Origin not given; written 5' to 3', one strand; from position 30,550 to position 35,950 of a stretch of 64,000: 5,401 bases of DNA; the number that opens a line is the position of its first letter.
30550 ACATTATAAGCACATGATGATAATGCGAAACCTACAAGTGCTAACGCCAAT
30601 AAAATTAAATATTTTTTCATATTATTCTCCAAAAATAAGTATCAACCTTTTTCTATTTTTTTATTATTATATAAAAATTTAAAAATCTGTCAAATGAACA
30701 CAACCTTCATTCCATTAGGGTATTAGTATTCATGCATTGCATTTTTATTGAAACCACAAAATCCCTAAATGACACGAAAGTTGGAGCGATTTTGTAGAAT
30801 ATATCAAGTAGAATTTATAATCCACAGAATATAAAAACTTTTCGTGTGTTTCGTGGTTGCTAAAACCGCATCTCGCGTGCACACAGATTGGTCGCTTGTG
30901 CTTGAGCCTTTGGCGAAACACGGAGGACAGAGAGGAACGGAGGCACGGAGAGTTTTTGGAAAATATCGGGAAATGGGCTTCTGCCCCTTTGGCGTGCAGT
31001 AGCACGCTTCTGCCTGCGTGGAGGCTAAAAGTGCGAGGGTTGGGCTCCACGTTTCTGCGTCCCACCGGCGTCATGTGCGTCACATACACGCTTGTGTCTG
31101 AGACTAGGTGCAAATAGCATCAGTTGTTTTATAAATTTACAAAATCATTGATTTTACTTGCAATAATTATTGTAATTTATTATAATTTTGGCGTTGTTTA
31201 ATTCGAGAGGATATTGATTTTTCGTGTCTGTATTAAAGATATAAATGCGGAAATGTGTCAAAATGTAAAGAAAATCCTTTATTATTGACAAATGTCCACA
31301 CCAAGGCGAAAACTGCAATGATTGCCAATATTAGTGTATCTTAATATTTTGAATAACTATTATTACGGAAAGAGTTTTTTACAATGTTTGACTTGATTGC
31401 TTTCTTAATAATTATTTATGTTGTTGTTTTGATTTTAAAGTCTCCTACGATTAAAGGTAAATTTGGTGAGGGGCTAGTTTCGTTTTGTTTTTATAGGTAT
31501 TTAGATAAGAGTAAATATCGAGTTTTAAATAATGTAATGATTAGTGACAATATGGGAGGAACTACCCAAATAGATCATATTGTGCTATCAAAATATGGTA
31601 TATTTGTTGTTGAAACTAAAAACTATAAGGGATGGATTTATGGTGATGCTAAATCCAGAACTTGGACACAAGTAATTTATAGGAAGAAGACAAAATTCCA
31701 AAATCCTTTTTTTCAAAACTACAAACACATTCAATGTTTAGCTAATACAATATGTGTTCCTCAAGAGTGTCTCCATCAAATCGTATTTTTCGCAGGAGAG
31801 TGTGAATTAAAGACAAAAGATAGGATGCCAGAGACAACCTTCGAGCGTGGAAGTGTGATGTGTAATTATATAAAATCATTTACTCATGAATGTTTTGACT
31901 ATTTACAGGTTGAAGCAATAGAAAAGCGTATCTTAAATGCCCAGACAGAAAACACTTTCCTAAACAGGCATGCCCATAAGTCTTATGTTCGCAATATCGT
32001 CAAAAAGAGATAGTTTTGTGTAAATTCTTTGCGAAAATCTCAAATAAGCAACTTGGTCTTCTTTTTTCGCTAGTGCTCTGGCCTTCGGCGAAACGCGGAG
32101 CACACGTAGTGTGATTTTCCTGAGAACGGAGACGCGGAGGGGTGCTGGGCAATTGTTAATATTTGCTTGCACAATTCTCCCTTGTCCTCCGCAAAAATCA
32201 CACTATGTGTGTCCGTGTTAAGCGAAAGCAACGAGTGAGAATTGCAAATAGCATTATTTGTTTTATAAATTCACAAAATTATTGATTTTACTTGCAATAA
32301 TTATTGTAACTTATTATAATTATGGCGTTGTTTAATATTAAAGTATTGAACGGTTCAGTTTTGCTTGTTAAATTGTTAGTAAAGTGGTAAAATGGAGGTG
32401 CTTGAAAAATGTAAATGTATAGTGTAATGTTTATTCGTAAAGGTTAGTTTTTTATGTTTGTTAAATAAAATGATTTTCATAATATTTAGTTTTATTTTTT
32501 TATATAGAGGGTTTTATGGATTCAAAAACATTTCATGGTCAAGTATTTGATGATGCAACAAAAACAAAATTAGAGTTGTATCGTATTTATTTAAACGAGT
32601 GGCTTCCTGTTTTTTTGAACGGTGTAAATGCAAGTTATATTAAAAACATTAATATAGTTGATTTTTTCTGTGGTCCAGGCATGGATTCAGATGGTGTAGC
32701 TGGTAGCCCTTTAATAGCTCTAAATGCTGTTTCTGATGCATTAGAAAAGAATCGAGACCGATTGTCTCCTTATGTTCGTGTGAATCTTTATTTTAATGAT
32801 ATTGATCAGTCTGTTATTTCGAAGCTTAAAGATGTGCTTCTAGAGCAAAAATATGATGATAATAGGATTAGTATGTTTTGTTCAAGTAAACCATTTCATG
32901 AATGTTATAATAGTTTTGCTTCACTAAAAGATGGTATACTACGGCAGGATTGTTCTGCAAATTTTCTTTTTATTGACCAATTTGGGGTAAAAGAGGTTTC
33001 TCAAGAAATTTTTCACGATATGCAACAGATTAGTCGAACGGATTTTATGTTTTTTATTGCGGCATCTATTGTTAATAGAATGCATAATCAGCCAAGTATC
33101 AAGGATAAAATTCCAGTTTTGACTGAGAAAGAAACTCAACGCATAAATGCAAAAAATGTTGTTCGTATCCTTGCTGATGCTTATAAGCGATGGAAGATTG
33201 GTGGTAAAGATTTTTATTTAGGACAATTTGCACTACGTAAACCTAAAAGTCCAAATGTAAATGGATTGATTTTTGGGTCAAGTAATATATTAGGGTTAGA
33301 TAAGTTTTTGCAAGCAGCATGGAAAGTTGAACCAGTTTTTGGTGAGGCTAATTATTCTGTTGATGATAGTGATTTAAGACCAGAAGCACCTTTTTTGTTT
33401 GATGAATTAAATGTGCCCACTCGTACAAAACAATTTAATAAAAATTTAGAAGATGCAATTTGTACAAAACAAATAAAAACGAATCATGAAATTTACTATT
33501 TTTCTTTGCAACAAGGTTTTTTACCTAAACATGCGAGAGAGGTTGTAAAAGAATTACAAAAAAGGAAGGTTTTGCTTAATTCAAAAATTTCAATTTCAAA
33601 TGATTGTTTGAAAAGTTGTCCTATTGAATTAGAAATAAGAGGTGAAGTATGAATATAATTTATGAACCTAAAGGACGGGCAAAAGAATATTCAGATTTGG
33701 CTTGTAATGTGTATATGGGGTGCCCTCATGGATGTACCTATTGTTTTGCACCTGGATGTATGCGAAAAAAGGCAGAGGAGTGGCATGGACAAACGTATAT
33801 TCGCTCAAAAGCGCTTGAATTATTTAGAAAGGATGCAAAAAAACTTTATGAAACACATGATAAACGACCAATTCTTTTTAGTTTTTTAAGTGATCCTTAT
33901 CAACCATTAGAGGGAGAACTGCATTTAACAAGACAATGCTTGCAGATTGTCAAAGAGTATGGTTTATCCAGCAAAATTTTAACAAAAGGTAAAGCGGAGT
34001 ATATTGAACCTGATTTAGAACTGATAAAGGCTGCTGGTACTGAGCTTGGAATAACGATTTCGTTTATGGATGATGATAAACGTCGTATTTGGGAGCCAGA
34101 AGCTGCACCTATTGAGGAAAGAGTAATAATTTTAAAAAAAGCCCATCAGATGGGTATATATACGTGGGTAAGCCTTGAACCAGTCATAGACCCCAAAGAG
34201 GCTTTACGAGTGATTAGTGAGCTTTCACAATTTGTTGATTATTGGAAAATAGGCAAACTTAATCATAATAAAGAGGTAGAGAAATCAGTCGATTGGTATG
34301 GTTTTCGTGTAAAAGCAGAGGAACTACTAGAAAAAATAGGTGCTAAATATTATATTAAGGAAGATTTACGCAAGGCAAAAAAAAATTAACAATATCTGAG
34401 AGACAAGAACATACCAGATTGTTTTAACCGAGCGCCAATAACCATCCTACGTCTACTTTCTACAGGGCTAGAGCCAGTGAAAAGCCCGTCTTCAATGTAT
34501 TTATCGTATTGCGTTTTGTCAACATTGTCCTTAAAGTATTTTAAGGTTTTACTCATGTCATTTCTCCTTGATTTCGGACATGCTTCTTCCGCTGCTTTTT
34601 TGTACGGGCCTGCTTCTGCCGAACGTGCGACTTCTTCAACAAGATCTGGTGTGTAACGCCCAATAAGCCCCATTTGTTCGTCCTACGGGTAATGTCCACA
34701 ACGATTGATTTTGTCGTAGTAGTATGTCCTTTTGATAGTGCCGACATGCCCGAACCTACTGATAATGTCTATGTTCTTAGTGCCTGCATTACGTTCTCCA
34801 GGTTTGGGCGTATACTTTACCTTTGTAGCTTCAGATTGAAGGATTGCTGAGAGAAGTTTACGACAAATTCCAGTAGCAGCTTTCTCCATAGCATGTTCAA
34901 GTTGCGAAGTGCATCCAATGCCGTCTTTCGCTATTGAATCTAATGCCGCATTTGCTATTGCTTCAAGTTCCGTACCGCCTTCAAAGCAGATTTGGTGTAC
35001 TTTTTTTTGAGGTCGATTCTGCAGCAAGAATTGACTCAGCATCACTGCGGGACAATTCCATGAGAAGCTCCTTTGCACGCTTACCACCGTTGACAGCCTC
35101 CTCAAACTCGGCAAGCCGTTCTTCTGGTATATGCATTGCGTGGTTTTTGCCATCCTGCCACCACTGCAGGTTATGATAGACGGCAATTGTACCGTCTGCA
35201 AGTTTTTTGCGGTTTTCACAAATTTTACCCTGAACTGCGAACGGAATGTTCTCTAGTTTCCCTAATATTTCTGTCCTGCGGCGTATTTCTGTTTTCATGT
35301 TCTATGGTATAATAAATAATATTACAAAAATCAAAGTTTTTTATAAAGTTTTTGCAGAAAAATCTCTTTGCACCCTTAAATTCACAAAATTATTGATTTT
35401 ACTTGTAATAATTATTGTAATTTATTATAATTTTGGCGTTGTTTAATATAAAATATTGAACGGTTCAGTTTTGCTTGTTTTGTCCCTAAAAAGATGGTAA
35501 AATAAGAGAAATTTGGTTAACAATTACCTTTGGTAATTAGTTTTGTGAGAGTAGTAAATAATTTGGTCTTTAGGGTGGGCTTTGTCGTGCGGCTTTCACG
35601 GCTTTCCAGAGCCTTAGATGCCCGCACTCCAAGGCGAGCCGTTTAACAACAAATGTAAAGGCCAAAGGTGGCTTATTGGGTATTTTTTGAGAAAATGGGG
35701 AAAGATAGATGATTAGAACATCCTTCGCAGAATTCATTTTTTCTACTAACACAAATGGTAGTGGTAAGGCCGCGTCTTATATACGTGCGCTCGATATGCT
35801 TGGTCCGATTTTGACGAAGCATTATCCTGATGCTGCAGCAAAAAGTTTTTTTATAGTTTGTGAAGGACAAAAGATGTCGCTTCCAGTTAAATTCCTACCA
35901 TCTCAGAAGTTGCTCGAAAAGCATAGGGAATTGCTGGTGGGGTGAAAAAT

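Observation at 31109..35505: One promoter-operator module reused in front of three unrelated cassettes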

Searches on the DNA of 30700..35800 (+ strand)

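Call 41: search_rna_families(source=window, start=30700, end=35800, threshold=evalue, max_evalue=1)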
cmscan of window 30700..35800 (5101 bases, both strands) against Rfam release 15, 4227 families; matches with E-value up to 1: 1.
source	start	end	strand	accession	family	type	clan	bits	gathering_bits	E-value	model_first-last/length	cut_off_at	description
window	32168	32248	-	RF00884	MIR815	Gene; miRNA;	-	22.3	63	0.79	1-81/81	no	MIR815 microRNA precursor family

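Call 70: search_dna_similar(query=window:32243-32400:+, collection=phages, mode=distant, max_evalue=0.01, max_rows=5)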
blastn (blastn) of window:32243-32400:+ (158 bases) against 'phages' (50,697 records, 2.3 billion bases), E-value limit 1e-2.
Records with a match: 1; places in all: 1; records where one place covers at least 80% of the query: 0.
Best place of each record, by identity: 80-90% 1.
By first word of the organism name: uncultured 1.
By host as written in the record: - 1.
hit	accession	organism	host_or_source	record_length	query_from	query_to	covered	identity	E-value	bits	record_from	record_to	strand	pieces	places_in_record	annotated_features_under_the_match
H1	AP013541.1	uncultured phage_MedDCM-OCT-S42-C7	metagenomic fosmid library constructed ...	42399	12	51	25%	85.0%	3e-3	46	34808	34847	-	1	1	none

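Call 71: search_dna_similar(query=window:32243-32400:+, collection=plasmids, mode=distant, max_evalue=0.01, max_rows=5)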
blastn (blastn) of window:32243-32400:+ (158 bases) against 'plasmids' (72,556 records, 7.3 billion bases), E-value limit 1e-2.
No match.

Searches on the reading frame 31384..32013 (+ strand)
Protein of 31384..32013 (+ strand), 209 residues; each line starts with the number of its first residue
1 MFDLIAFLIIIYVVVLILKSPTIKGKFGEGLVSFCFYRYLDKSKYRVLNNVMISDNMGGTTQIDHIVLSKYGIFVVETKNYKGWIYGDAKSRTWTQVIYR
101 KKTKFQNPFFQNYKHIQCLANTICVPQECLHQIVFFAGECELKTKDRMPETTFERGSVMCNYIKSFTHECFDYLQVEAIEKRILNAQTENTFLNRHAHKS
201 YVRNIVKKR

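Call 10: search_protein_families(library=pfam, proteins=[window:31384-32013:+], max_evalue=0.01)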
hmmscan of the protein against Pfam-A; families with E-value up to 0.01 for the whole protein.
window:31384-32013:+ (209 aa): 1 family
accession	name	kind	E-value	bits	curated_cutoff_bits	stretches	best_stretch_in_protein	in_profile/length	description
PF08378.17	NERD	-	3.9e-32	111.5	22.1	1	24-136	1-110/111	Nuclease-related domain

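Call 34: search_protein_families(library=ncbifam, proteins=[window:31384-32013:+], max_evalue=0.01)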
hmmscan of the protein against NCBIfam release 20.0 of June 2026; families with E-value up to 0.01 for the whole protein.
window:31384-32013:+ (209 aa): 2 families
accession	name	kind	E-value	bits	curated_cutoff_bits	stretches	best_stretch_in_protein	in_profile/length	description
NF033442.0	BREX_PglW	equivalog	2.4e-08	32.2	990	1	41-122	27-107/1391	BREX system serine/threonine kinase PglW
NF047741.1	antiphage_MADS6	equivalog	7.1e-07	28.1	460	1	44-125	29-105/612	methylation-associated defense system protein kinase MAD6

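Call 36: search_protein_families(library=padloc, proteins=[window:31384-32013:+], max_evalue=0.001)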
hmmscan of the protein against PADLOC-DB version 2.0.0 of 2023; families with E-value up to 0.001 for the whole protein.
window:31384-32013:+ (209 aa): 1 family
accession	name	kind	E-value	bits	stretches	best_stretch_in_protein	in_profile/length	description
PDLC02512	PglW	-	2.9e-09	33.4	1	42-122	31-109/1403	PglW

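Call 42: find_encoding_contigs(protein=window:31384-32013:+, flank=10000, max_places=10)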
Protein window:31384-32013:+ (209 aa): 8 contigs read that carry it; 5 places shown.
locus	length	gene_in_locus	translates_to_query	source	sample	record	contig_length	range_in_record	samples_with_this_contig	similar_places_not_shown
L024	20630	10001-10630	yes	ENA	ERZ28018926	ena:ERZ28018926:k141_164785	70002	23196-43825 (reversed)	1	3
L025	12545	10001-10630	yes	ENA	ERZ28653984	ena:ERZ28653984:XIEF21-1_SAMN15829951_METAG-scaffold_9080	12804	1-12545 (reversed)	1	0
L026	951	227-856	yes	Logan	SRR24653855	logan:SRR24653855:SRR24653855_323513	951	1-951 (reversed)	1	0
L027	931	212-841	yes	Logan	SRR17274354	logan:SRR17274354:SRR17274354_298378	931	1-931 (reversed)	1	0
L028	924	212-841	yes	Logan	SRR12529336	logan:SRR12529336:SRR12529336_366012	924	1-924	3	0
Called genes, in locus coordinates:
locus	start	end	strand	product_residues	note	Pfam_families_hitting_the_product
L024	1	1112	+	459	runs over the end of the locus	PF01554:MatE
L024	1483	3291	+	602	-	PF02321:OEP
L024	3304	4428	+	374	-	PF03372:Exo_endo_phos, PF19580:Exo_endo_phos_3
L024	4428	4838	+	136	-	PF00472:RF-1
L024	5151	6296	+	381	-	PF01522:Polysacc_deac_1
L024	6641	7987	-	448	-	PF01229:Glyco_hydro_39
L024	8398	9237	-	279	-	-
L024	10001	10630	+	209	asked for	PF08378:NERD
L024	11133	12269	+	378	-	PF22560:GMT-wHTH (weak)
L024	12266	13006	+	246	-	PF04055:Radical_SAM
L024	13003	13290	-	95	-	-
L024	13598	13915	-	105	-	-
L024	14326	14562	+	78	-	-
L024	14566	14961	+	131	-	PF00293:NUDIX, PF14815:NUDIX_4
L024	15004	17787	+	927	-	PF13091:PLDc_2 (weak), PF00270:DEAD, PF04851:ResIII, PF00271:Helicase_C, PF26350:DUF8090, PF11907:DUF3427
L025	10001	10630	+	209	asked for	PF08378:NERD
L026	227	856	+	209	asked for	PF08378:NERD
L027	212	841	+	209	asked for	PF08378:NERD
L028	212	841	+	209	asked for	PF08378:NERD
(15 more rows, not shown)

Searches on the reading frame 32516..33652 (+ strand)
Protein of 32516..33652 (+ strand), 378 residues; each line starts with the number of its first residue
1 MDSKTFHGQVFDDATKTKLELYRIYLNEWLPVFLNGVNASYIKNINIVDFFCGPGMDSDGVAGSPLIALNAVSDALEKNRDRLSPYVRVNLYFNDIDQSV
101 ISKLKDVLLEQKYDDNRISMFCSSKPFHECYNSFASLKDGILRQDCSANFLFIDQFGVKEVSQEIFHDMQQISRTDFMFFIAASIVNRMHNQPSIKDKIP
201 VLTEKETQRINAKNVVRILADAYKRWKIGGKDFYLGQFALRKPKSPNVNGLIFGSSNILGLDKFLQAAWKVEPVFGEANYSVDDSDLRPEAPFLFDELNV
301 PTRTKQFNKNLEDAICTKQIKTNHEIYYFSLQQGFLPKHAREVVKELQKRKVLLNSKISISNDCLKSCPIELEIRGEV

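Call 10: search_protein_families(library=pfam, proteins=[window:32516-33652:+], max_evalue=0.01)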
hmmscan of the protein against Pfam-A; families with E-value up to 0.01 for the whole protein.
window:32516-33652:+ (378 aa): 1 family
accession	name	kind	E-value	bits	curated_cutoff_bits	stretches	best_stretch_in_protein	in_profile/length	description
PF22560.2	GMT-wHTH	-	7.2e-09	36.4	27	1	291-356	14-78/82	GMT-like wHTH domain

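Call 34: search_protein_families(library=ncbifam, proteins=[window:32516-33652:+], max_evalue=0.01)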
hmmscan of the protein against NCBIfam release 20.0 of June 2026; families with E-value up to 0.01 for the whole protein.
window:32516-33652:+ (378 aa): 1 family
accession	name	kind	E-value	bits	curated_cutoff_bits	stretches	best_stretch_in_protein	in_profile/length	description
TIGR04474.1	tcm_partner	subfamily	2.1e-35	122.9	53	1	14-271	2-262/263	three-Cys-motif partner protein TcmP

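Call 36: search_protein_families(library=padloc, proteins=[window:32516-33652:+], max_evalue=0.001)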
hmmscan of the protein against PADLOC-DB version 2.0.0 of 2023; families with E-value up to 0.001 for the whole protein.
window:32516-33652:+ (378 aa): 4 families
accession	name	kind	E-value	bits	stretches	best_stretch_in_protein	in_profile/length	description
PDLC04568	PDC-M30A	-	1.2e-97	325.6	1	1-357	1-345/368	-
PDLC04566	PDC-M30A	-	9.2e-54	180.9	1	10-354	9-339/372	-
PDLC04565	PDC-M30A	-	5.3e-37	126.1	1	149-366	60-274/284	-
PDLC04567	PDC-M30A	-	9.2e-13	45.9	1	14-288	14-302/381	-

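Call 43: find_encoding_contigs(protein=window:32516-33652:+, flank=8000, max_places=10)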
Protein window:32516-33652:+ (378 aa): 7 contigs read that carry it; 4 places shown.
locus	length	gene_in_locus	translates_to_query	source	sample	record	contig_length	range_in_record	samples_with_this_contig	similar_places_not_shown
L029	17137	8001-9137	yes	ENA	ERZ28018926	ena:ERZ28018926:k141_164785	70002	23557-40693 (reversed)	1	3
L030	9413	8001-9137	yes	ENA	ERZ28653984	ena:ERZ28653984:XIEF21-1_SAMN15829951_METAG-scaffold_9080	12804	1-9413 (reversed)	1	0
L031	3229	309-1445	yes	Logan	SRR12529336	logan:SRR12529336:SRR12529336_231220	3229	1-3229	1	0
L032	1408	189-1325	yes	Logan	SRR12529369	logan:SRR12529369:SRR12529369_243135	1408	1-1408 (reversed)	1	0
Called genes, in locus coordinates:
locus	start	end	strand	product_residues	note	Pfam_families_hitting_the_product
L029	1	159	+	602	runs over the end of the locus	PF02321:OEP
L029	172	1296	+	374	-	PF03372:Exo_endo_phos, PF19580:Exo_endo_phos_3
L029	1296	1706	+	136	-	PF00472:RF-1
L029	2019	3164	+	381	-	PF01522:Polysacc_deac_1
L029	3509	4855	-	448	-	PF01229:Glyco_hydro_39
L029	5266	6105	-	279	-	-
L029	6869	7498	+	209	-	PF08378:NERD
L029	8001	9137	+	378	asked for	PF22560:GMT-wHTH (weak)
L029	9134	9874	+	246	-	PF04055:Radical_SAM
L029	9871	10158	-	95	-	-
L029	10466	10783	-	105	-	-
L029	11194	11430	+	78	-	-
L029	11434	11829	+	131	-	PF00293:NUDIX, PF14815:NUDIX_4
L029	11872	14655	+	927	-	PF13091:PLDc_2 (weak), PF00270:DEAD, PF04851:ResIII, PF00271:Helicase_C, PF26350:DUF8090, PF11907:DUF3427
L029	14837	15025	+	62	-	PF13749:HATPase_c_4 (weak)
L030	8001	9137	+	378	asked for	PF22560:GMT-wHTH (weak)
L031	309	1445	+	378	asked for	PF22560:GMT-wHTH (weak)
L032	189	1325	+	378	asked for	PF22560:GMT-wHTH (weak)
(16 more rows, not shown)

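Call 62: find_homologous_proteins(query=window:32516-33652:+, max_evalue=1e-60)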
Query window:32516-33652:+ (378 aa): 68 proteins with E <= 1e-60 among 2317 candidates.
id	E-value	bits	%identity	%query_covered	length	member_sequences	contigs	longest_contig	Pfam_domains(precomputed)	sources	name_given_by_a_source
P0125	1.1e-253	859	100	100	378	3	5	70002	PF22560.3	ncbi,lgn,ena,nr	ncbi:MAG: three-Cys-motif partner protein TcmP [Kiritimatiellae bacterium]|nr:three-Cys-motif partne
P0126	1.3e-146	507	60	99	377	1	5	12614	PF22560.3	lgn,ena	-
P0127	4.8e-86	307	44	92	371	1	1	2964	PF22560.3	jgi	-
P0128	2.0e-82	296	41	99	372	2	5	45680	PF22560.3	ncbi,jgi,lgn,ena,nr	ncbi:MAG TPA: three-Cys-motif partner protein TcmP [Kiritimatiellia bacterium]|nr:three-Cys-motif pa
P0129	5.2e-80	288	40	97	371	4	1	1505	-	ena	-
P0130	1.8e-79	286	40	97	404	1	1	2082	PF22560.3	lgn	-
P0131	5.0e-79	284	39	98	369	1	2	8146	PF22560.3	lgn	-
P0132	2.9e-77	279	39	100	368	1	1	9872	PF22560.3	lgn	-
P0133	8.0e-77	277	39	98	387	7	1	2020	PF22560.3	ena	-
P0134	1.6e-72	263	40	98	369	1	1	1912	-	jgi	jgi:three-Cys-motif partner protein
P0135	1.1e-71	260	37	98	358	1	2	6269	PF22560.3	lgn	-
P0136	3.1e-70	255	39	96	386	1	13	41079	PF22560.3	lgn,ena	-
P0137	4.7e-69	252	36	97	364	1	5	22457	PF22560.3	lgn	-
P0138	2.4e-68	249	37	98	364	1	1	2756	PF22560.3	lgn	-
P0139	2.8e-68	249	37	97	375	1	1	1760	PF22560.3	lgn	-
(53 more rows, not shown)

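Call 63: find_encoding_contigs(protein=P0126, flank=6000, max_places=4)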
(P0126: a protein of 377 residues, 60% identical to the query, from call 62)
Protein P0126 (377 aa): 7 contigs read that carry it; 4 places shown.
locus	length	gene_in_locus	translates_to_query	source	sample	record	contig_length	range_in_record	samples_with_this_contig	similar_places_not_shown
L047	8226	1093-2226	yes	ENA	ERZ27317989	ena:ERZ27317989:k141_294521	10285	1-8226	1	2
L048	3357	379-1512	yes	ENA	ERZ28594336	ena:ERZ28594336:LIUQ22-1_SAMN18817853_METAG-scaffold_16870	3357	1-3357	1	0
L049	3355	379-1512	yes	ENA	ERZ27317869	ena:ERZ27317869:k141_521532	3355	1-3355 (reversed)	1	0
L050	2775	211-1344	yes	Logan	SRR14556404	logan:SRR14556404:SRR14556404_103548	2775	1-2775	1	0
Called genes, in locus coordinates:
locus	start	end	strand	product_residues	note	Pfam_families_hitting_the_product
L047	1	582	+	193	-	?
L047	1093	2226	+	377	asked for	PF22560:GMT-wHTH (faint)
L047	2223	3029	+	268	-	PF04055:Radical_SAM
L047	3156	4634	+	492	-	PF13589:HATPase_c_3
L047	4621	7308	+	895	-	PF10593:Z1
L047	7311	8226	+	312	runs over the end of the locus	PF14390:DUF4420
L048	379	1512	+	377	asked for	PF22560:GMT-wHTH (faint)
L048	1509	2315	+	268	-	PF04055:Radical_SAM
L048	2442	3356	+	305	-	?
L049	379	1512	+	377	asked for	PF22560:GMT-wHTH (faint)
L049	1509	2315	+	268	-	PF04055:Radical_SAM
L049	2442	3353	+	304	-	?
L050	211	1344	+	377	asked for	PF22560:GMT-wHTH (faint)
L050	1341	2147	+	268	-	PF04055:Radical_SAM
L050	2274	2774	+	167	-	?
